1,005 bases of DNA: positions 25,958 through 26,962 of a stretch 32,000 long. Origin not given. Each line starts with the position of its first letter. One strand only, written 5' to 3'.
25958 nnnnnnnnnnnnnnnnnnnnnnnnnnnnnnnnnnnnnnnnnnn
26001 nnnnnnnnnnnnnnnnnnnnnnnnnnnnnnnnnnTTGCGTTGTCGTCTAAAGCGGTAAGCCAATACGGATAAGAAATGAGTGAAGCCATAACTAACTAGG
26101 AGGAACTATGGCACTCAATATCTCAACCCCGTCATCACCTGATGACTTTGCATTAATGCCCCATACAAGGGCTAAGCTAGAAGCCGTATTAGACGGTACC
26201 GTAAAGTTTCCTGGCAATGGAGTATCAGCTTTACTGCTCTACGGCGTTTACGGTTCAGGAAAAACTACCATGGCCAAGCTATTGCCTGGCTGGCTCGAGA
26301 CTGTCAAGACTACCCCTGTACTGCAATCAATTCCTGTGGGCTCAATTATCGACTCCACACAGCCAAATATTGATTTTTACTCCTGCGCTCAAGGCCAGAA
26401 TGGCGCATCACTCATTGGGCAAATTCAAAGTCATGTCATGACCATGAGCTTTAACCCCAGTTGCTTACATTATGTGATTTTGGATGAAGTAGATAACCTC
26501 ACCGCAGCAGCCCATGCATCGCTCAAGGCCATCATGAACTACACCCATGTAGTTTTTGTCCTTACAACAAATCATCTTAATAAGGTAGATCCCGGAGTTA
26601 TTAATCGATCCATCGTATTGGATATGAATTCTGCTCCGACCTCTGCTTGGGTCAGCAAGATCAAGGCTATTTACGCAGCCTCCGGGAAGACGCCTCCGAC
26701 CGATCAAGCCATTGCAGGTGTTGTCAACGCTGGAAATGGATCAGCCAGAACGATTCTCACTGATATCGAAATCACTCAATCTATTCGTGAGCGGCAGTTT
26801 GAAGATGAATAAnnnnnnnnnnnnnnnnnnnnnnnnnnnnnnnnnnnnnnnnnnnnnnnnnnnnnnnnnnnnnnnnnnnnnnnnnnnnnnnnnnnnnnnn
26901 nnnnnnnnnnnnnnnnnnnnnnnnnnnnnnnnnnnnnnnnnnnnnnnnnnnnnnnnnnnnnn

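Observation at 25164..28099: Five-gene cassette built around a stand-alone clamp-loader-like AAA+ ATPase, next to an integrase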

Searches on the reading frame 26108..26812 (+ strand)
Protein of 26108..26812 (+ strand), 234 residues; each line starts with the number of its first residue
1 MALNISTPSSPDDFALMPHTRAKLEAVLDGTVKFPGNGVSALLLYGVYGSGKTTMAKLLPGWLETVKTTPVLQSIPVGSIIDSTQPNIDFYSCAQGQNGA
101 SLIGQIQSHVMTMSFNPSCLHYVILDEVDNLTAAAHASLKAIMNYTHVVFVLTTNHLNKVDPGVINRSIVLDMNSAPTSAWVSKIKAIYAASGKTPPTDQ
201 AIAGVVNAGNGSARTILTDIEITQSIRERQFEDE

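Call 6: search_protein_families(library=pfam, proteins=[window:26108-26812:+], max_evalue=0.1)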
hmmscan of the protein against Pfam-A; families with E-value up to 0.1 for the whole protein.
window:26108-26812:+ (234 aa): 7 families
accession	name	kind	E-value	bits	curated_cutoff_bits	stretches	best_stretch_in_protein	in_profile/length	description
PF13401.12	AAA_22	-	3.1e-06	28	27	1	41-153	7-121/130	AAA domain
PF13177.12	DNA_pol3_delta2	-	3.8e-06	27.4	27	1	40-175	20-159/161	DNA polymerase III, delta subunit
PF00004.35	AAA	-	4.8e-06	27.5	21.2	1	42-167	1-122/131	ATPase family associated with various cellular activities (AAA)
PF01078.27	Mg_chelatase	-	5e-05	23.2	20.3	1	38-185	21-168/207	Magnesium chelatase, subunit ChlI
PF07728.20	AAA_5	-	0.0018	18.8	22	1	42-180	2-129/139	AAA domain (dynein-related subfamily)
PF13173.12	AAA_14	-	0.0041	17.5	27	1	41-153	4-96/129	AAA domain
PF13191.12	AAA_16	-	0.054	14.4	32.6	0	36-59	22-44/167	AAA ATPase domain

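Call 7: search_protein_families(library=phrogs, proteins=[window:26108-26812:+], max_evalue=0.1)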
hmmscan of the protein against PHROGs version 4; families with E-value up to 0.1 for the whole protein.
window:26108-26812:+ (234 aa): 8 families
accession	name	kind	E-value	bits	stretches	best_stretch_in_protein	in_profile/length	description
phrog_168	-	DNA, RNA and nucleotide metabolism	4.4e-15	57.1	1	8-218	17-205/314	clamp loader of DNA polymerase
phrog_5846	-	DNA, RNA and nucleotide metabolism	1.4e-13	51.8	1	40-229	39-208/380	clamp loader of DNA polymerase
phrog_11838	-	DNA, RNA and nucleotide metabolism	1.3e-05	25.6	1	118-223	97-205/420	clamp loader of DNA polymerase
phrog_7485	-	unknown function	0.002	18.1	1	137-165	320-348/430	-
phrog_3757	-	unknown function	0.015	15.7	0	38-59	125-146/367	-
phrog_9172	-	unknown function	0.029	14.2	1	38-63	106-131/509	-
phrog_124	-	DNA, RNA and nucleotide metabolism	0.03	14.7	1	43-63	47-67/382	Sak4-like ssDNA annealing protein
phrog_2107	-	other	0.068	13.8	0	43-63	7-27/201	thymidylate kinase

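Call 8: search_protein_families(library=padloc, proteins=[window:26108-26812:+], max_evalue=0.1)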
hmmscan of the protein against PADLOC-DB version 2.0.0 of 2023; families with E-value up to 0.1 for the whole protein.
window:26108-26812:+ (234 aa): 4 families
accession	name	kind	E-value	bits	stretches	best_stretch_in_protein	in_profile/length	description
PDLC00915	TRIP13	-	0.0001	19.9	1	42-141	66-156/302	TRIP13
PDLC02196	IetA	-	0.014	12.8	1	40-63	123-146/374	-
PDLC02195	IetA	-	0.028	11.7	1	40-60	138-158/395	-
PDLC00914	TRIP13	-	0.045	11.2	0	146-180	187-221/302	TRIP13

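Call 9: search_protein_families(library=ncbifam, proteins=[window:26108-26812:+], max_evalue=0.1)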
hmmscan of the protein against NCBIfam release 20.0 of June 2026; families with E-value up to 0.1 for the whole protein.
window:26108-26812:+ (234 aa): 41 families (the best 25 are shown)
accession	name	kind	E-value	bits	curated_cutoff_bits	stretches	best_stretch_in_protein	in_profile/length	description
TIGR02397.1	dnaX_nterm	equivalog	3.5e-12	46.3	250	1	41-226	38-225/355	DNA polymerase III subunit gamma/tau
NF001679.0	PRK00440.1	equivalog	5.3e-11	42.1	303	1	106-221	90-206/322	replication factor C small subunit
NF011523.0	PRK14962.1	equivalog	1.2e-09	37.5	576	1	43-226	40-225/474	DNA polymerase III subunits gamma and tau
NF004962.0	PRK06305.1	equivalog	3.3e-08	33.2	559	1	39-214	39-217/465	DNA polymerase III subunits gamma and tau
NF004046.1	PRK05563.1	equivalog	1.4e-07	30.8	400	1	41-218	39-218/567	DNA polymerase III subunit gamma/tau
NF004549.0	PRK05896.1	equivalog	2.1e-07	30.1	578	1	42-218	41-219/642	DNA polymerase III subunits gamma and tau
NF011522.0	PRK14961.1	equivalog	2.6e-07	29.8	562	1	40-223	39-224/363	DNA polymerase III subunits gamma and tau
NF011525.0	PRK14964.1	equivalog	8.3e-07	28.1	554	1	40-218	36-216/493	DNA polymerase III subunits gamma and tau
NF009067.0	PRK12402.1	equivalog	1.2e-06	27.7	317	1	39-223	36-230/340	replication factor C small subunit 2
NF006585.0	PRK09111.1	equivalog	1.3e-06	27.4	604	1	41-217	64-247/616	DNA polymerase III subunit gamma/tau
NF003229.0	PRK04195.1-5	equivalog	1.3e-06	27.4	280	1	122-224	106-212/413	replication factor C large subunit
NF011526.0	PRK14965.1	equivalog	2.3e-06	26.7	670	1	40-219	39-220/578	DNA polymerase III subunits gamma and tau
NF011512.0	PRK14950.1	equivalog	4.3e-06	26.2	593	1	41-215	40-217/585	DNA polymerase III subunits gamma and tau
NF011517.0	PRK14956.1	equivalog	4.8e-06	25.6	654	1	41-221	42-224/486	DNA polymerase III subunits gamma and tau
NF003231.0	PRK04195.2-1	equivalog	3.3e-05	22.9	442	1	94-227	76-212/517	replication factor C large subunit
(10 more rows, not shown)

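Call 10: search_solved_structures(query=window:26108-26812:+, max_evalue=1, show_alignments=2)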
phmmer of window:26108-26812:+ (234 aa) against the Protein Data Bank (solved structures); distinct sequences matched with E-value up to 1: 42.
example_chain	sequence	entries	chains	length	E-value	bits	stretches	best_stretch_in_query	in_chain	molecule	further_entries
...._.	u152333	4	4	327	0.00011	25.1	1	99-233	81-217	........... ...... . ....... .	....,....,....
8fs3_C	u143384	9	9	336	0.00012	25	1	99-233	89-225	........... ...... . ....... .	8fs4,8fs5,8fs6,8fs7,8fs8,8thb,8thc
7ste_C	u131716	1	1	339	0.00012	25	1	99-233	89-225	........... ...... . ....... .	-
8dr0_C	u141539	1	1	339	0.00012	25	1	99-233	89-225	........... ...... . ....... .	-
7sgz_C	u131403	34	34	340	0.00012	25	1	99-233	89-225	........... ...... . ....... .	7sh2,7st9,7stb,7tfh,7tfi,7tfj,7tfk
1sxj_C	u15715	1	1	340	0.00043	23.1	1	99-233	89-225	Activator 1 40 kDa subunit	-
2chq_A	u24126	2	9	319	0.0013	21.6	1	106-218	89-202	REPLICATION FACTOR C SMALL SUBUNIT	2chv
6lk0_A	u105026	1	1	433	0.0021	20.9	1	41-139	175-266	Pachytene checkpoint protein 2 homolog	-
2chg_A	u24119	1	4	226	0.0034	20.2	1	106-218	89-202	REPLICATION FACTOR C SMALL SUBUNIT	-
7l9p_A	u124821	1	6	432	0.0056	19.5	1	42-139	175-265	Pachytene checkpoint protein 2 homolog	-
5vq9_D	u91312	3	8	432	0.0056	19.5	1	42-139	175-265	Pachytene checkpoint protein 2 homolog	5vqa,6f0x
9uiq_C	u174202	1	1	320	0.0083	19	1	101-221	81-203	Replication factor C subunit 5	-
6vvo_C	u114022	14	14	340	0.0099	18.7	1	101-221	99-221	Replication factor C subunit 5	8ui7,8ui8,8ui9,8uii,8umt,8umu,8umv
7z6h_G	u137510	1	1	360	0.012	18.5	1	102-221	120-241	Replication factor C subunit 5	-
9uiq_D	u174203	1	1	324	0.015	18.1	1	121-221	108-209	Replication factor C subunit 4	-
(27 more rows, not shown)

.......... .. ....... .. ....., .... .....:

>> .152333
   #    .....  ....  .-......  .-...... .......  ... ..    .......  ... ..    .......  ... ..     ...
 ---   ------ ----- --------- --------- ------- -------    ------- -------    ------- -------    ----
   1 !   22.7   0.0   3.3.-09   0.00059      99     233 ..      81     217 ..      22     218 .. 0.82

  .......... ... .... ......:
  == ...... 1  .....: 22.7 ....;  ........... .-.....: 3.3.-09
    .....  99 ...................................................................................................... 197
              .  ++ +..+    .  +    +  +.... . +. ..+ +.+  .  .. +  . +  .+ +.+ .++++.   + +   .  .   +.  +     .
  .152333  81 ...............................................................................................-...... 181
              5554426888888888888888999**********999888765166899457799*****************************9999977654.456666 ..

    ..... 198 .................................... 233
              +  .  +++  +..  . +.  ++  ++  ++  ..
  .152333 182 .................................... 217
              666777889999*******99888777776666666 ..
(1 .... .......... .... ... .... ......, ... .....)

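Call 11: find_homologous_proteins(query=window:26108-26812:+)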
Query window:26108-26812:+ (234 aa): 327 proteins with E <= 0.001 among 927 candidates; the best 120 are listed.
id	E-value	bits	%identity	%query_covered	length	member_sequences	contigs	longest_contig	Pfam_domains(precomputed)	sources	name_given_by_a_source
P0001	5.1e-149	512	99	100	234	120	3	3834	PF00004.36,PF13401.13,PF13177.13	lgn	-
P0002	1.4e-101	357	73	97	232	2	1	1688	PF00004.36,PF13401.13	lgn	-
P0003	5.8e-101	355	69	98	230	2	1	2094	PF00004.36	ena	-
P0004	2.0e-99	350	70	98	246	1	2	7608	PF00004.36,PF13401.13,PF13177.13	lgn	-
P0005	5.9e-99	348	71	97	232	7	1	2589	PF00004.36,PF13401.13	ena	-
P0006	1.1e-98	347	68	99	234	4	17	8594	PF00004.36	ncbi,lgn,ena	-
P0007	4.3e-98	345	69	98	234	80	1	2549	PF00004.36,PF13401.13,PF13177.13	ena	-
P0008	4.9e-98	345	68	98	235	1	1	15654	PF00004.36,PF13401.13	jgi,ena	-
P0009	3.1e-97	342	68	97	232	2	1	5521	PF00004.36,PF13401.13,PF13177.13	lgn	-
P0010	9.9e-97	341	70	97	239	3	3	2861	PF00004.36,PF13401.13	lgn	-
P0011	1.0e-96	341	68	98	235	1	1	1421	PF00004.36,PF13401.13,PF13177.13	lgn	-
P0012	3.5e-96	339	69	97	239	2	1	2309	PF00004.36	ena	-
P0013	1.1e-95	337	68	97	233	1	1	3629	PF00004.36,PF13401.13,PF13177.13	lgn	-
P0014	1.8e-95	337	67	98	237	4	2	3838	PF00004.36,PF13401.13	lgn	-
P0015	2.0e-94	333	68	98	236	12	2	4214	PF00004.36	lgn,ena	-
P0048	1.9e-86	307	62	98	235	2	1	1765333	PF00004.36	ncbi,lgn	ncbi:dnaX_nterm, DNA polymerase III, subunit gamma and tau [Methylophilaceae bacterium]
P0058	9.3e-85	302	62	97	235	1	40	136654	PF13401.13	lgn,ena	-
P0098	4.6e-81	290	59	100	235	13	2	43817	PF00004.36,PF13401.13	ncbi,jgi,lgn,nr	ncbi:MAG: AAA family ATPase [Sulfuritalea sp.]|jgi:replication-associated recombination protein RarA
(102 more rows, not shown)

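Call 12: find_related_loci(query=window:26108-26809:+, collection=genome_contigs, flank=10000)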
Query window:26108-26809:+ (234 aa) in genome_contigs; peptide patterns used: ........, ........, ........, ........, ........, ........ (x = any residue, [..] = any of these).
104 stretches matched a pattern; 6 encode a relative of the query (tblastn E <= 1e-3); 6 distinct loci.
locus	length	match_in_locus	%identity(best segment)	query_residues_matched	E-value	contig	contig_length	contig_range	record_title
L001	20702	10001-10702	99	1-234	8e-159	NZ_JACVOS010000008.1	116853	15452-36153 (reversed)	Polynucleobacter sp. AM-25C3 NODE_8_length_116853_cov_140.930238, whole genome shotgun sequence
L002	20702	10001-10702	98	1-234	6e-157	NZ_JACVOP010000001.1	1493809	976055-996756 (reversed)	Polynucleobacter sp. 71A-WALBACH NODE_1_length_1493809_cov_140.642113, whole genome shotgun sequence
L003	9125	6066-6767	97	1-234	1e-154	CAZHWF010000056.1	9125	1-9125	MAG TPA_asm: uncultured Polynucleobacter sp. isolate SRP278252_co2_104 genome assembly, contig: NODE_16127_length_9125_c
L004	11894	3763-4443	68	1-227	1e-103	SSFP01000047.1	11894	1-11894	MAG: Polynucleobacter sp. isolate Bin_10_1 c_000000034977, whole genome shotgun sequence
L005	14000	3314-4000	60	1-229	1e-89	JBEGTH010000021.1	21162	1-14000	MAG: Pseudomonadota bacterium isolate pringlecreek_2019_sw_WHONDRS-S19S_0025_F_bin.30 scaffold_460, whole genome shotgun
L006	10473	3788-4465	59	1-227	1e-83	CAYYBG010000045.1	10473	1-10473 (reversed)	MAG TPA_asm: uncultured Methylophilaceae bacterium isolate SRP318679_co1_232 genome assembly, contig: NODE_9880_length_1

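Call 13: find_encoding_contigs(protein=P0048, flank=10000, max_places=2)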
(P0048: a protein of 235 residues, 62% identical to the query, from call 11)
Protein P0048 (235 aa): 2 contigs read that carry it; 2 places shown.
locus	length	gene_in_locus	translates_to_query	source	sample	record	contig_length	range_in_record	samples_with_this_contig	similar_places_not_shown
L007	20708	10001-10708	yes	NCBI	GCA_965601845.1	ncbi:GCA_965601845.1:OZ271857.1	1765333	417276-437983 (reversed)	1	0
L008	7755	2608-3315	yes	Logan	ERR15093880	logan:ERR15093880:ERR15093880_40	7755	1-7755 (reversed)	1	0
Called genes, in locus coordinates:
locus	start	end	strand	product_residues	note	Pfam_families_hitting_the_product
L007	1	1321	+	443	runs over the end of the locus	PF13372:Alginate_exp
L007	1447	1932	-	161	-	-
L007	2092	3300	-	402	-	PF05940:NnrS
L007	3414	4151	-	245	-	PF02463:SMC_N (weak), PF00005:ABC_tran, PF13304:AAA_21 (faint)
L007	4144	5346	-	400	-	PF12704:MacB_PCD, PF02687:FtsX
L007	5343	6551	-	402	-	PF25973:BSH_CzcB (weak), PF25917:BSH_RND, PF25975:CzcB_C (faint), PF25989:YknX_C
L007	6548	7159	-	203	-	PF00440:TetR_N, PF16925:TetR_C_13 (weak)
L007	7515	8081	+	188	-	PF00589:Phage_integrase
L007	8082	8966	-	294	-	-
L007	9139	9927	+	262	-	-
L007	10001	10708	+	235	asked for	PF00004:AAA (weak)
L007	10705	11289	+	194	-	-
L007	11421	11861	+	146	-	-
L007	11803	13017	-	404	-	-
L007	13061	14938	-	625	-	PF13476:AAA_23 (weak), PF13304:AAA_21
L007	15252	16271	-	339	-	PF00589:Phage_integrase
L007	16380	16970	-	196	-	PF02661:Fic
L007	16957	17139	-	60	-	PF18495:VbhA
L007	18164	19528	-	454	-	PF02881:SRP54_N, PF00448:SRP54, PF06414:Zeta_toxin (weak), PF13401:AAA_22 (weak), PF13604:AAA_30 (weak), PF01656:CbiA, PF02978:SRP_SPB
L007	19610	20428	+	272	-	PF01578:Cytochrom_C_asm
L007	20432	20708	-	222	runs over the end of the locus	PF12710:HAD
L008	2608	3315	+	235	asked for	PF00004:AAA (weak)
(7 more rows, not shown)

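Call 14: find_encoding_contigs(protein=P0098, flank=10000, max_places=2)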
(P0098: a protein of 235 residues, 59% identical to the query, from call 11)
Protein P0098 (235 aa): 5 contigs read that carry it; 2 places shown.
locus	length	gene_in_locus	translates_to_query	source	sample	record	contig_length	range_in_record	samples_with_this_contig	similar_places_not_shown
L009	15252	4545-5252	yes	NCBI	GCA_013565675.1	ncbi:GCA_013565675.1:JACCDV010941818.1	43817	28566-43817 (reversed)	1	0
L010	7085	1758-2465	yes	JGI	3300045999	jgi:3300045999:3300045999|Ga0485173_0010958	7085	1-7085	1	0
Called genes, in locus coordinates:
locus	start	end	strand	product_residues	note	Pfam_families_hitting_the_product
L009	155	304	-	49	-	-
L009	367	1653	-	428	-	PF03600:CitMHS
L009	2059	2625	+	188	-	PF00589:Phage_integrase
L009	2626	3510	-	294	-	-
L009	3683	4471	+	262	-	-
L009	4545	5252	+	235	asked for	PF00004:AAA (faint), PF13401:AAA_22 (faint)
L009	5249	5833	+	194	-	-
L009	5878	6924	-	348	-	-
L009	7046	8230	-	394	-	-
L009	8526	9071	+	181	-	PF00691:OmpA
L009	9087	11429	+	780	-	PF00912:Transgly, PF17092:PCB_OB, PF00905:Transpeptidase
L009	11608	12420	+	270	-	PF01113:DapB_N, PF05173:DapB_C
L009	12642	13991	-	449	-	PF04087:DUF389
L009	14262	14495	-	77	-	PF01206:TusA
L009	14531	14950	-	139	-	-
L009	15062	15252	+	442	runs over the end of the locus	PF00654:Voltage_CLC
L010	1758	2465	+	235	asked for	PF00004:AAA (faint), PF13401:AAA_22 (faint)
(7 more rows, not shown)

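Call 15: find_encoding_contigs(protein=P0058, flank=10000, max_places=3)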
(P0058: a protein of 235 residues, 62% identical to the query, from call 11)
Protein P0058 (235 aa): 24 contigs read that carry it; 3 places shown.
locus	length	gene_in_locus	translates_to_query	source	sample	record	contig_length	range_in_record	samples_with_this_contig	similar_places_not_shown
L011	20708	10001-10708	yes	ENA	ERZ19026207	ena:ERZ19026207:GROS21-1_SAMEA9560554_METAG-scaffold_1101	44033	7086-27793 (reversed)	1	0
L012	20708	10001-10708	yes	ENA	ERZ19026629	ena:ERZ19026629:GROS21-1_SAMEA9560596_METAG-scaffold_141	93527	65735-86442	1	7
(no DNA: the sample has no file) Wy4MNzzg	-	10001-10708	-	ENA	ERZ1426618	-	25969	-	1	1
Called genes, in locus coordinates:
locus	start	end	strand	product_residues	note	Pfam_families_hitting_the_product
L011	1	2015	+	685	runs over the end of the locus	PF00270:DEAD (faint)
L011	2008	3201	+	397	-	PF10544:T5orf172, PF13455:MUG113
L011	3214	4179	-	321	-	PF08220:HTH_DeoR (faint), PF08279:HTH_11 (weak), PF13280:WYL, PF25583:WCX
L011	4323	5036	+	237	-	-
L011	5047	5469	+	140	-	-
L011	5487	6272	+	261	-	-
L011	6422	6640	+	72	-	-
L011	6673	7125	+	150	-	-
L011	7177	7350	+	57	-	-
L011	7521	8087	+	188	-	PF00589:Phage_integrase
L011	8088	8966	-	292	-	-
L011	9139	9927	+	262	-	-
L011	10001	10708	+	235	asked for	PF13401:AAA_22 (faint)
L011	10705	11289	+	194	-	-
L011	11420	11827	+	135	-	-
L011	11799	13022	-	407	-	-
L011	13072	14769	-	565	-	-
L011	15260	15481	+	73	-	-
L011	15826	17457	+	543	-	PF02878:PGM_PMM_I, PF02879:PGM_PMM_II, PF02880:PGM_PMM_III, PF24947:PGM1_C_vert_fung, PF00408:PGM_PMM_IV (faint)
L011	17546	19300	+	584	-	PF02624:YcaO, PF18381:YcaO_C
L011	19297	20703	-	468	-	PF02878:PGM_PMM_I, PF02879:PGM_PMM_II, PF02880:PGM_PMM_III, PF00408:PGM_PMM_IV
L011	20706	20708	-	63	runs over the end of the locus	PF04384:Fe-S_assembly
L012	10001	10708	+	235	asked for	PF13401:AAA_22 (faint)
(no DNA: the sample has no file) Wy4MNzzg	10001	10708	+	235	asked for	PF13401:AAA_22 (faint)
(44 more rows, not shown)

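Call 48: find_related_loci(query=A3, collection=metagenome_contigs, flank=7000)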
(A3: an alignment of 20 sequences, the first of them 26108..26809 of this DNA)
Query A3 (234 aa) in metagenome_contigs; peptide patterns used: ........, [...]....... (x = any residue, [..] = any of these).
600 stretches matched a pattern (row limit reached: there are more); 164 encode a relative of the query (tblastn E <= 1e-3); the best 80 are kept; 80 distinct loci.
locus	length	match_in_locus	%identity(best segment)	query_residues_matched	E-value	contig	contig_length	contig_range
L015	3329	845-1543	62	1-233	4e-96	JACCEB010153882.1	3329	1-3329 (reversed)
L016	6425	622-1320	61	1-233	9e-93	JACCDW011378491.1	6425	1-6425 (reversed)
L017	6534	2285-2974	60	1-230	3e-91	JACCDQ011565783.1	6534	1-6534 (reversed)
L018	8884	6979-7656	61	1-227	4e-90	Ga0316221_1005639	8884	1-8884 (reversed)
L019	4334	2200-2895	59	1-232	1e-89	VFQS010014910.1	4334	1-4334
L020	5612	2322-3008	59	1-229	2e-89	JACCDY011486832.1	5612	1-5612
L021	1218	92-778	58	1-229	8e-94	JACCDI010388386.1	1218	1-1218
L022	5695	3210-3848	55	8-220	1e-77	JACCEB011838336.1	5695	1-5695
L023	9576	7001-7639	55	8-220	1e-77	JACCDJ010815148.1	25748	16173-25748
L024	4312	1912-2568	53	2-220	5e-75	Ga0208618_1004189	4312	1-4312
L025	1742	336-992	52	2-220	3e-76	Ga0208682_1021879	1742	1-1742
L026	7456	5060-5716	47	2-220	7e-67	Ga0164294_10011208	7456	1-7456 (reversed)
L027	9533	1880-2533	46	3-220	2e-66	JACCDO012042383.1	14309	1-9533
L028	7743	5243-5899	47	2-220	3e-66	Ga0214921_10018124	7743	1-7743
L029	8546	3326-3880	39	19-216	1e-36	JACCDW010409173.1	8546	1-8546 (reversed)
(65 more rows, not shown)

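Call 58: search_protein_families(library=pfam, proteins=[L007:8082-8966:-, L007:10705-11289:+, L007:11421-11861:+, L007:11803-13017:-, L009:5878-6924:-, L011:11420-11827:+, L011:13072-14769:-], max_evalue=0.05)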
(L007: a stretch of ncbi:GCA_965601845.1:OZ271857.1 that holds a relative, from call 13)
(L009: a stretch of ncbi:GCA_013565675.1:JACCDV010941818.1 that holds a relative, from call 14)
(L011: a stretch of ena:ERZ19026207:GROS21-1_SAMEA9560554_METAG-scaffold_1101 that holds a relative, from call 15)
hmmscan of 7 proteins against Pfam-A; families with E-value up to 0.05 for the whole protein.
L007:8082-8966:- (294 aa): 0 families

L007:10705-11289:+ (194 aa): 0 families

L007:11421-11861:+ (146 aa): 0 families

L007:11803-13017:- (404 aa): 1 family
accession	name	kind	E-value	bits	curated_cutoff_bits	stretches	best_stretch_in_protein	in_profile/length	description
PF13102.12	Phage_int_SAM_5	-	0.0011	19.7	22.3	1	101-171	25-90/98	Phage integrase SAM-like domain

L009:5878-6924:- (348 aa): 1 family
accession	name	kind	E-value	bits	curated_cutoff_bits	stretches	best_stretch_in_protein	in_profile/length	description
PF07332.16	Phage_holin_3_6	-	0.031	14.7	28.4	0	260-343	7-83/116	Putative Actinobacterial Holin-X, holin superfamily III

L011:11420-11827:+ (135 aa): 1 family
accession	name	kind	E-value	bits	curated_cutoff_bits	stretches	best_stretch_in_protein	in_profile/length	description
PF01485.27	IBR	-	0.041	14.4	24.3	0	2-50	7-49/65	IBR domain, a half RING-finger domain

L011:13072-14769:- (565 aa): 0 families
